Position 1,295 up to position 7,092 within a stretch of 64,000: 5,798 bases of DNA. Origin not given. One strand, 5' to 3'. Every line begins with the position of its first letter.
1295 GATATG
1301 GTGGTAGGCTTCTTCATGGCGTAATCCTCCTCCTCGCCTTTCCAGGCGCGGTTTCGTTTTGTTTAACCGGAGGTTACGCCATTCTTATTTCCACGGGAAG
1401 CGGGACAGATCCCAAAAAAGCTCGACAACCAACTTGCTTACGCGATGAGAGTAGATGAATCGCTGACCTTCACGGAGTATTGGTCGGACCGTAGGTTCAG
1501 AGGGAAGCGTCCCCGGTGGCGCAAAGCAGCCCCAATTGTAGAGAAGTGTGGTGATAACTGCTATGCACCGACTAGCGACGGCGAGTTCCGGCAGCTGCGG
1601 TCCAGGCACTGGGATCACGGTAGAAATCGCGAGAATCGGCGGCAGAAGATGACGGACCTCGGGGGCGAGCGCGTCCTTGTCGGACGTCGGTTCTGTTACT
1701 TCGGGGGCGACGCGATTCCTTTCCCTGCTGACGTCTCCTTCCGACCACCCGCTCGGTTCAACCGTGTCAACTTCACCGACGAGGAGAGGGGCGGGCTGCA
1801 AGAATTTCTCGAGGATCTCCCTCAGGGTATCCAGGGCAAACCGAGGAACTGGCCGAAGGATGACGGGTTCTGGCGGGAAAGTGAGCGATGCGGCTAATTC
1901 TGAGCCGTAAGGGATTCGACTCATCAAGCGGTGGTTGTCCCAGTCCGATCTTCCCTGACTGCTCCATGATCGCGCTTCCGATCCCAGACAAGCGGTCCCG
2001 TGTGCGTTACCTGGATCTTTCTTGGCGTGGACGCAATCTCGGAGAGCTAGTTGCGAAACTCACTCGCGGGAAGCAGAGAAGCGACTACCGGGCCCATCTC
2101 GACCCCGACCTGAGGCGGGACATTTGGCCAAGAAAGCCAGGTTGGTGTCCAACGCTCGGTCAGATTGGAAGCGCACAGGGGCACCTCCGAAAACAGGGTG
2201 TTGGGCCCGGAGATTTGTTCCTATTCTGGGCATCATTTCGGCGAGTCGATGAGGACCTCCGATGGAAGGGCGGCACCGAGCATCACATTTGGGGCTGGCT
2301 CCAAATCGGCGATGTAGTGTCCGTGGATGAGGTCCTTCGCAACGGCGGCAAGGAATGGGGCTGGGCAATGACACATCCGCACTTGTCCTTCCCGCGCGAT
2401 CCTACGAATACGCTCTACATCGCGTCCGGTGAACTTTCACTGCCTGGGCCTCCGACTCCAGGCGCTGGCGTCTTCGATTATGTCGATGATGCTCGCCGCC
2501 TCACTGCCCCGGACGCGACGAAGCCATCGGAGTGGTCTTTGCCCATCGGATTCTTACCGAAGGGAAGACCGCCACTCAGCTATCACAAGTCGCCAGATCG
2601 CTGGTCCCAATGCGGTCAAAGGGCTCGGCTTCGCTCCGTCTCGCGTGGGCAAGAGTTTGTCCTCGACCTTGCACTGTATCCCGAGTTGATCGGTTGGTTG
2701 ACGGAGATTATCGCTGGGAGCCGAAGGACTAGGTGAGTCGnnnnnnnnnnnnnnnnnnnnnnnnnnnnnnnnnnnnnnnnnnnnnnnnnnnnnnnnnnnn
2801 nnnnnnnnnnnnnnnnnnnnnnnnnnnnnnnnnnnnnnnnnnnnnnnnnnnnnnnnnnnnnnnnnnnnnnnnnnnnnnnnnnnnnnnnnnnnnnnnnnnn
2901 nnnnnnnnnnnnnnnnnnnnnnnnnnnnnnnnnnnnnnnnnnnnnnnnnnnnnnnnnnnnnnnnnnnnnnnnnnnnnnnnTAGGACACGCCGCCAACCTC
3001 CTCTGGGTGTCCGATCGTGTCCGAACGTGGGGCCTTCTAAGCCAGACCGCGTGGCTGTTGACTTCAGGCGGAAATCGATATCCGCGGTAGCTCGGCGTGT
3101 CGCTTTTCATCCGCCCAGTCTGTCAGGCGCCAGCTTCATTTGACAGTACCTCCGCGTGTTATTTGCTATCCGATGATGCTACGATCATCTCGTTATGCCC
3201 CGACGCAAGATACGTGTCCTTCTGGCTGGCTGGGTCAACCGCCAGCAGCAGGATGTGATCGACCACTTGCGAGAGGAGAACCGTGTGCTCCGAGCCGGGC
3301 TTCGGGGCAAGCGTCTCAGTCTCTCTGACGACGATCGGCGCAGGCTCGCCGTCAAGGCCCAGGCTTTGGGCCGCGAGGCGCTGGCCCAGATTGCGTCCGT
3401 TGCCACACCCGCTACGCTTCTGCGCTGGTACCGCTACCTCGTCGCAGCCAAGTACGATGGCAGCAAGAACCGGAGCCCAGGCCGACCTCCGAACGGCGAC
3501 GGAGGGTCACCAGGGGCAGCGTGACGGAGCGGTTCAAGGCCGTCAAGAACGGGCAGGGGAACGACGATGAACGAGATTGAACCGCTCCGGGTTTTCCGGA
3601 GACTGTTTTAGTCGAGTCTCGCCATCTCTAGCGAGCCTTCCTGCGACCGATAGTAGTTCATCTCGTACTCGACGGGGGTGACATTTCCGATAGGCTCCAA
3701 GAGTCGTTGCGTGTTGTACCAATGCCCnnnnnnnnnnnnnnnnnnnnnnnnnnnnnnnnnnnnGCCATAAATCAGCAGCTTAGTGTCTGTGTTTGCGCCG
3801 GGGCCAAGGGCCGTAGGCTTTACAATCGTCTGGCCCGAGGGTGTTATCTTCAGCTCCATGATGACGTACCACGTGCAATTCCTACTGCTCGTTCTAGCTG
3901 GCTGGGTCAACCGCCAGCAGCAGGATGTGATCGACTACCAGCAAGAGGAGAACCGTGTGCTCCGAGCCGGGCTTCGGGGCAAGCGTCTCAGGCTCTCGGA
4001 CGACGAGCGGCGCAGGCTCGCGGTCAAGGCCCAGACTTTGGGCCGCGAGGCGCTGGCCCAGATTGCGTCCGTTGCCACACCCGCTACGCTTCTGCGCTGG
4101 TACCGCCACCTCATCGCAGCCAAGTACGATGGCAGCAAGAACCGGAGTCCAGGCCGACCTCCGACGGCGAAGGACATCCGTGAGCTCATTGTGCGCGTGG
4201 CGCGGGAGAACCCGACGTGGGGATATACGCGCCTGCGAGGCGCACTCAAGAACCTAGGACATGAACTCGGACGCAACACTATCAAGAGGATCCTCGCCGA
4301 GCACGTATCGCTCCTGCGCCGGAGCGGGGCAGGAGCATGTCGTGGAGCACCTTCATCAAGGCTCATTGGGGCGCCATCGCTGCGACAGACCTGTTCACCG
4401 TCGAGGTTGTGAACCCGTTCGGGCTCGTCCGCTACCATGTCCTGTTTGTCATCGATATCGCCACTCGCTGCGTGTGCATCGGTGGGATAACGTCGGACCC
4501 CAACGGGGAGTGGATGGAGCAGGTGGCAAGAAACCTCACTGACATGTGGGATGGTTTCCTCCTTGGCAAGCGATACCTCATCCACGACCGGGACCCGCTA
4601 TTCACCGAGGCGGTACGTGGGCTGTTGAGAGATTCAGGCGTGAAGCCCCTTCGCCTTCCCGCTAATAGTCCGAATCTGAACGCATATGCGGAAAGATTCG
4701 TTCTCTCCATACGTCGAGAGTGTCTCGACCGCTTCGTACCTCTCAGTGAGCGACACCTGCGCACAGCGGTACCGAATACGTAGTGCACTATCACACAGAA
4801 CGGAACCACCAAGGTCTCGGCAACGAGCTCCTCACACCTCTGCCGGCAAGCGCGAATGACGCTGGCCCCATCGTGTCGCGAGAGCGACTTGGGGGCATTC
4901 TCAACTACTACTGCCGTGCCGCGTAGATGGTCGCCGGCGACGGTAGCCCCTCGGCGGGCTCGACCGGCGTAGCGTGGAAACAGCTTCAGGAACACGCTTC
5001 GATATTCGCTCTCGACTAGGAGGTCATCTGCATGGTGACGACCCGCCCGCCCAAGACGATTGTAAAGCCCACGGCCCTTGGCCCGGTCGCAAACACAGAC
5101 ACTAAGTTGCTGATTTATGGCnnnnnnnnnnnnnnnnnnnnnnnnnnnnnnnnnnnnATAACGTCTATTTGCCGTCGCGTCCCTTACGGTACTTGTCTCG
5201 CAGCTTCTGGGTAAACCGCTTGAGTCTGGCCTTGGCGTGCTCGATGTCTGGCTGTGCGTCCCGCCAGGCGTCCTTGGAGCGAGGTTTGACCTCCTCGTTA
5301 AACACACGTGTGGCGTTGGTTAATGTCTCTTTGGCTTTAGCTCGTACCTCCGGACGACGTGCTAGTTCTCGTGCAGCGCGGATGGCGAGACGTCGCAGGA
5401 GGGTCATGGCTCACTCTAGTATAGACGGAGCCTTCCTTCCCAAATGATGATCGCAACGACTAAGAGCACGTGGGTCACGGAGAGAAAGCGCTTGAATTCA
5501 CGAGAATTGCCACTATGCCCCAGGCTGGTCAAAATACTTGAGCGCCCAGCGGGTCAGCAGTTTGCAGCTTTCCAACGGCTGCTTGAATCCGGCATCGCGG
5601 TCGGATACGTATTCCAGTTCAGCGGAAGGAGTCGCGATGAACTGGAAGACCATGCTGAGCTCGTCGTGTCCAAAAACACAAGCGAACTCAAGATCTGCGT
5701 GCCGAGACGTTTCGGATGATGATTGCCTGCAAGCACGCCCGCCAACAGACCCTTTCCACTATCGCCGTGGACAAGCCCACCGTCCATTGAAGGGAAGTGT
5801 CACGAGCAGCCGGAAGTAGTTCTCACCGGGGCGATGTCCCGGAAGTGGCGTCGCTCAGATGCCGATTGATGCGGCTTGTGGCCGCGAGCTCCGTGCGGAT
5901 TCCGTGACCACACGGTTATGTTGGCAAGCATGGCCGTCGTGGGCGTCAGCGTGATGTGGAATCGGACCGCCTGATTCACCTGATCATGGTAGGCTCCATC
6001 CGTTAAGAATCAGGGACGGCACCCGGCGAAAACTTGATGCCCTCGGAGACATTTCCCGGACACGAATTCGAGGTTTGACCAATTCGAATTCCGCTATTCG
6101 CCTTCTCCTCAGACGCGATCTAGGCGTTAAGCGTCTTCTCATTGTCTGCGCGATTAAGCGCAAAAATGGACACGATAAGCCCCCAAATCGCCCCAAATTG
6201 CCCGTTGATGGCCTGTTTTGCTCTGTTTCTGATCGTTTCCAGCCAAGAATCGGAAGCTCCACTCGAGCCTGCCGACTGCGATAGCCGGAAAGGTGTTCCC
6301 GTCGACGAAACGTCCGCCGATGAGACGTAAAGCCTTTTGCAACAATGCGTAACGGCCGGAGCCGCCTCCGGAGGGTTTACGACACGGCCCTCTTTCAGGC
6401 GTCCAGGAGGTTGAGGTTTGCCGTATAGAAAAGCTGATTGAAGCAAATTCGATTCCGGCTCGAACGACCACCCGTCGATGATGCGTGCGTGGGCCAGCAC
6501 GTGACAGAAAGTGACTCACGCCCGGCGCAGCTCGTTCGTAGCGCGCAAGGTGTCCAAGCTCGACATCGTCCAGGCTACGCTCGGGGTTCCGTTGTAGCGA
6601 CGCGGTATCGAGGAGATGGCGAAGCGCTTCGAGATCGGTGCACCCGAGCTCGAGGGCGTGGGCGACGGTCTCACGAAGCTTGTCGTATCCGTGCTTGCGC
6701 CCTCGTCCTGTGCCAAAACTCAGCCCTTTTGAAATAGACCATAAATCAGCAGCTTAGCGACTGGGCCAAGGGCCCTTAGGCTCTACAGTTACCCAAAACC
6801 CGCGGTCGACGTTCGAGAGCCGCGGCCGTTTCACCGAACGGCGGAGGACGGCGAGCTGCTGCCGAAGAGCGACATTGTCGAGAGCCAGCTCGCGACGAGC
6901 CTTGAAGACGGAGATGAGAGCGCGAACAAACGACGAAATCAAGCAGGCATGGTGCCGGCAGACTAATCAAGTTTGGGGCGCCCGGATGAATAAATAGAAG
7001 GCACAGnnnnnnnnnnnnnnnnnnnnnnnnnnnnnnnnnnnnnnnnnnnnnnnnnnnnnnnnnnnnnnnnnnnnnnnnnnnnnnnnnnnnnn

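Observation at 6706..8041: C-terminal third of a DUF499-like defence ATPase left as a relic after MITE insertion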

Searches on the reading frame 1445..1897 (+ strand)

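Call 53: search_protein_families(library=pfam, proteins=[window:1445-1897:+], max_evalue=0.0001)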
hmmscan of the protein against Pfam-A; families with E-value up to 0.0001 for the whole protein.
window:1445-1897:+ (150 aa): 1 family
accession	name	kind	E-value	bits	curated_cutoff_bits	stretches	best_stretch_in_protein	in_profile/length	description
PF18753.6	Nmad2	-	1.6e-22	80.5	26.1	1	1-138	62-198/200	Nucleotide modification associated domain 2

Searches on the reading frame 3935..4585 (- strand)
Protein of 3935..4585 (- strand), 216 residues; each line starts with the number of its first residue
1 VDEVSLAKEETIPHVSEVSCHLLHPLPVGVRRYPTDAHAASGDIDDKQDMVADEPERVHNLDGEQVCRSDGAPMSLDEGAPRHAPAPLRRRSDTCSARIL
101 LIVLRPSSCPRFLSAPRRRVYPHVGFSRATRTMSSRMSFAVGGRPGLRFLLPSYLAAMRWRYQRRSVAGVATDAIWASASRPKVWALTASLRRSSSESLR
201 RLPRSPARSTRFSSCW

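Call 20: search_protein_families(library=pfam, proteins=[window:3935-4585:-], max_evalue=0.01)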
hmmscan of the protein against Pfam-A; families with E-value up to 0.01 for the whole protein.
window:3935-4585:- (216 aa): 1 family
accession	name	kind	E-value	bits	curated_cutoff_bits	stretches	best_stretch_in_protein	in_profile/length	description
PF11636.13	Troponin-I_N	-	0.0017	18.8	26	1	79-92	10-23/32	Troponin I residues 1-32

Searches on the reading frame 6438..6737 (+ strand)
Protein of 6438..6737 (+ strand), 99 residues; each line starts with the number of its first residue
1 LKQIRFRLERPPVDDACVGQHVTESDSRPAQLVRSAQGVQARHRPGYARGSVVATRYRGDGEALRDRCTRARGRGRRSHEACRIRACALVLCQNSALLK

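Call 20: search_protein_families(library=pfam, proteins=[window:6438-6737:+], max_evalue=0.01)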
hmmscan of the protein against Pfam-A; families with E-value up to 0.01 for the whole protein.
window:6438-6737:+ (99 aa): 0 families

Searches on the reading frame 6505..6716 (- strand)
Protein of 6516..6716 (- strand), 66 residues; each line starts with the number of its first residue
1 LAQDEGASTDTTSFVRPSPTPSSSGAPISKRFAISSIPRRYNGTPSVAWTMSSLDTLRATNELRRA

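Call 25: search_protein_families(library=pfam, proteins=[window:6516-6716:-], max_evalue=0.01)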
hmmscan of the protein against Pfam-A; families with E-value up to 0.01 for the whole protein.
window:6516-6716:- (66 aa): 0 families

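Call 26: search_protein_families(library=ncbifam, proteins=[window:6516-6716:-], max_evalue=0.1)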
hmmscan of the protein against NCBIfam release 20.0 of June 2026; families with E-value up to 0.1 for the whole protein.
window:6516-6716:- (66 aa): 0 families

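Call 28: search_dna_similar(query=window:6505-6705:-, collection=plasmids, mode=protein, max_evalue=0.01, max_rows=10)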
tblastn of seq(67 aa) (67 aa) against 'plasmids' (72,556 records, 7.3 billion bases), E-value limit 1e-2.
Records with a match: 1; places in all: 2; records where one place covers at least 80% of the query: 1.
Best place of each record, by identity: <60% 1.
By first word of the organism name: Lichenicola 1.
By predicted mobility (MOB-suite, as given by PLSDB): non-mobilizable 1.
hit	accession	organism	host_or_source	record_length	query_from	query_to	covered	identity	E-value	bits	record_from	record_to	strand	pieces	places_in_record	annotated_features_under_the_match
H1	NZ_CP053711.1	Lichenicola cladoniae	Cladonia borealis,cell culture,lichen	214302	2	66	97%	38.5%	4e-6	49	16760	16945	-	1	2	istA: IS21 family transposase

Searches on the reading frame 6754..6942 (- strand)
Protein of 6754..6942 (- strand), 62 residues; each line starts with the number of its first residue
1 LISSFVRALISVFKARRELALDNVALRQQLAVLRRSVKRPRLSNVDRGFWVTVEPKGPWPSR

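Call 25: search_protein_families(library=pfam, proteins=[window:6754-6942:-], max_evalue=0.01)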
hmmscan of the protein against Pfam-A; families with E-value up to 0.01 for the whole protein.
window:6754-6942:- (62 aa): 0 families

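Call 26: search_protein_families(library=ncbifam, proteins=[window:6754-6942:-], max_evalue=0.1)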
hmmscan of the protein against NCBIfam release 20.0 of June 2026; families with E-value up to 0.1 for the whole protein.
window:6754-6942:- (62 aa): 0 families

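Call 29: search_dna_similar(query=window:6757-6942:-, collection=plasmids, mode=protein, max_evalue=0.01, max_rows=10)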
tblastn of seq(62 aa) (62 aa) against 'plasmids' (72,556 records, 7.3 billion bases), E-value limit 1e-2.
Records with a match: 2; places in all: 3; records where one place covers at least 80% of the query: 1.
Best place of each record, by identity: <60% 2.
By first word of the organism name: Bradyrhizobium 2.
By predicted mobility (MOB-suite, as given by PLSDB): conjugative 2.
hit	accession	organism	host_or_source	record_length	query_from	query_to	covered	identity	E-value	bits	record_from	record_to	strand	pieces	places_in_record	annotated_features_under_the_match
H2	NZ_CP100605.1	Bradyrhizobium sp. Ash2021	-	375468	2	53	84%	51.9%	2e-4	44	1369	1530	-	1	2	none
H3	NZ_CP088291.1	Bradyrhizobium septentrionale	Glycine max cv. AC Glengarry,Cell ...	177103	9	53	73%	45.7%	8e-3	39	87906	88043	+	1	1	none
